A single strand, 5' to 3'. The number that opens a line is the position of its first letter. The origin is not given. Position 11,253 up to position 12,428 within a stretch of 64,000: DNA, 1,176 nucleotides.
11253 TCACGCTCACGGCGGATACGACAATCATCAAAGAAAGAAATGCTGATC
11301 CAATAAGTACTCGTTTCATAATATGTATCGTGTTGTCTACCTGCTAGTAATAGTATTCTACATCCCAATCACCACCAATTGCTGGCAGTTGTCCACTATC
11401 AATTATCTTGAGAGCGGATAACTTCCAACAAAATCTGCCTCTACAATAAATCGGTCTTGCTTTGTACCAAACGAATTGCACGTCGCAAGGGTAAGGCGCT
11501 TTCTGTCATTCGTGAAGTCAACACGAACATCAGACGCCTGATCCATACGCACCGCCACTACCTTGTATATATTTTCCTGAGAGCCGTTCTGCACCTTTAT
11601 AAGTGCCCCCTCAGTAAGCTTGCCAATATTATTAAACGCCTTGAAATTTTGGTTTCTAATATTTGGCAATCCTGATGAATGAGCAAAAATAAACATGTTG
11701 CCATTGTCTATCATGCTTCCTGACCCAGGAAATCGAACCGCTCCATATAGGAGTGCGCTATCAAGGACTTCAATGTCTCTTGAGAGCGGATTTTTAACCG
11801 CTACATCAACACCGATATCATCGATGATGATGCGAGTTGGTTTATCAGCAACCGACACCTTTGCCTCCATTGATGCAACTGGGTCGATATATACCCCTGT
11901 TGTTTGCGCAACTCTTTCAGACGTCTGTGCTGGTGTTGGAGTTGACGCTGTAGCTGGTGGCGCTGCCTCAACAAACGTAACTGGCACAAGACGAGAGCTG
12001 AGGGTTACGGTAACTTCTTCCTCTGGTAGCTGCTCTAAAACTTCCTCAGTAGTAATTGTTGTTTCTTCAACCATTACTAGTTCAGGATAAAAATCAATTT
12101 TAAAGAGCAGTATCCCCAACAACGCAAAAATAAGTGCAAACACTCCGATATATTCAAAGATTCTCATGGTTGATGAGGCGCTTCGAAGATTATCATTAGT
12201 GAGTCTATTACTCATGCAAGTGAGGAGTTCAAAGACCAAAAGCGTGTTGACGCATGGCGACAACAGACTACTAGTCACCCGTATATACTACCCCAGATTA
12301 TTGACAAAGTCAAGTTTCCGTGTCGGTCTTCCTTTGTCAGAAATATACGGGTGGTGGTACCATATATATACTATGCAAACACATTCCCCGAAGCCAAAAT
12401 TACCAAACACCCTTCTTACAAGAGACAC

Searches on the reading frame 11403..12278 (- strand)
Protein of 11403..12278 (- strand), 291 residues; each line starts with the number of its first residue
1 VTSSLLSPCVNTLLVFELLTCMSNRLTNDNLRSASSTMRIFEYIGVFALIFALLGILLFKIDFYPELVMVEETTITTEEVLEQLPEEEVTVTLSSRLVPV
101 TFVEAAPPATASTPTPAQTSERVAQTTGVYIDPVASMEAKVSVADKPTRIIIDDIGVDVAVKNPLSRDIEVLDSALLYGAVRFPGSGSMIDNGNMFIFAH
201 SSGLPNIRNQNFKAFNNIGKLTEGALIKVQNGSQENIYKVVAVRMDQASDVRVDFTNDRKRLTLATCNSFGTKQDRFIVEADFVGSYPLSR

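Call 3: search_protein_families(library=pfam, proteins=[window:11403-12278:-], max_evalue=1)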
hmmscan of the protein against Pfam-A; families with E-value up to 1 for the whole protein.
window:11403-12278:- (291 aa): 2 families
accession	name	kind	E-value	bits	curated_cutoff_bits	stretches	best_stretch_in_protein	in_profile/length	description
PF04203.18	Sortase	-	1.5e-16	60.7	26.6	1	151-282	2-123/125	Sortase domain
PF15250.11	Raftlin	-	0.23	10.5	29.4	1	233-279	96-141/459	Raftlin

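Call 23: search_protein_families(library=ncbifam, proteins=[window:11403-12167:-], max_evalue=0.1)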
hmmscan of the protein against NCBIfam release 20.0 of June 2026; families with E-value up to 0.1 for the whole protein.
window:11403-12167:- (254 aa): 6 families
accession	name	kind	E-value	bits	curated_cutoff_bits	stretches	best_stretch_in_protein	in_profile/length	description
TIGR01076.1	sortase_fam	subfamily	1.4e-07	31.4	39.35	1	174-244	54-125/136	sortase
NF033746.1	class_D_sortase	subfamily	1.3e-06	28.3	165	1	177-246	61-133/135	class D sortase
NF058671.1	sortase_SrtD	exception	3.1e-06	27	140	1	178-245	116-186/187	class D sortase, LPxTATN-specific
NF033747.1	class_E_sortase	subfamily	4e-06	26.8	160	1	105-248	66-207/211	class E sortase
NF033745.1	class_C_sortase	subfamily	4.1e-06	26.7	160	1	150-244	132-218/220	class C sortase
TIGR03784.1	marine_sortase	equivalog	2.4e-05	24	158.25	1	177-243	102-173/174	class GN sortase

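Call 83: search_solved_structures(query=window:11403-12167:-, max_evalue=0.01, show_alignments=1)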
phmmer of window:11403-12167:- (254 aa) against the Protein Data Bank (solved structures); distinct sequences matched with E-value up to 0.01: 6.
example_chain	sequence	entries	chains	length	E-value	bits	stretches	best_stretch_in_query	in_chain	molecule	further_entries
4d70_A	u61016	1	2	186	0.00025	24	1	113-248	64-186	SORTASE FAMILY PROTEIN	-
4g1h_A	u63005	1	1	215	0.00062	22.7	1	106-245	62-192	Sortase family protein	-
2ln7_A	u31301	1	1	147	0.0013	21.7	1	174-250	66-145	LPXTG-site transpeptidase family protein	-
2mlm_A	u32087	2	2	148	0.0023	20.8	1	143-237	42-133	Sortase family protein | Sortase A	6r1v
1ija_A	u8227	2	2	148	0.0042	20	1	143-237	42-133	Sortase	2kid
1t2p_A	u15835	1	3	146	0.0044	19.9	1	143-237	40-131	sortase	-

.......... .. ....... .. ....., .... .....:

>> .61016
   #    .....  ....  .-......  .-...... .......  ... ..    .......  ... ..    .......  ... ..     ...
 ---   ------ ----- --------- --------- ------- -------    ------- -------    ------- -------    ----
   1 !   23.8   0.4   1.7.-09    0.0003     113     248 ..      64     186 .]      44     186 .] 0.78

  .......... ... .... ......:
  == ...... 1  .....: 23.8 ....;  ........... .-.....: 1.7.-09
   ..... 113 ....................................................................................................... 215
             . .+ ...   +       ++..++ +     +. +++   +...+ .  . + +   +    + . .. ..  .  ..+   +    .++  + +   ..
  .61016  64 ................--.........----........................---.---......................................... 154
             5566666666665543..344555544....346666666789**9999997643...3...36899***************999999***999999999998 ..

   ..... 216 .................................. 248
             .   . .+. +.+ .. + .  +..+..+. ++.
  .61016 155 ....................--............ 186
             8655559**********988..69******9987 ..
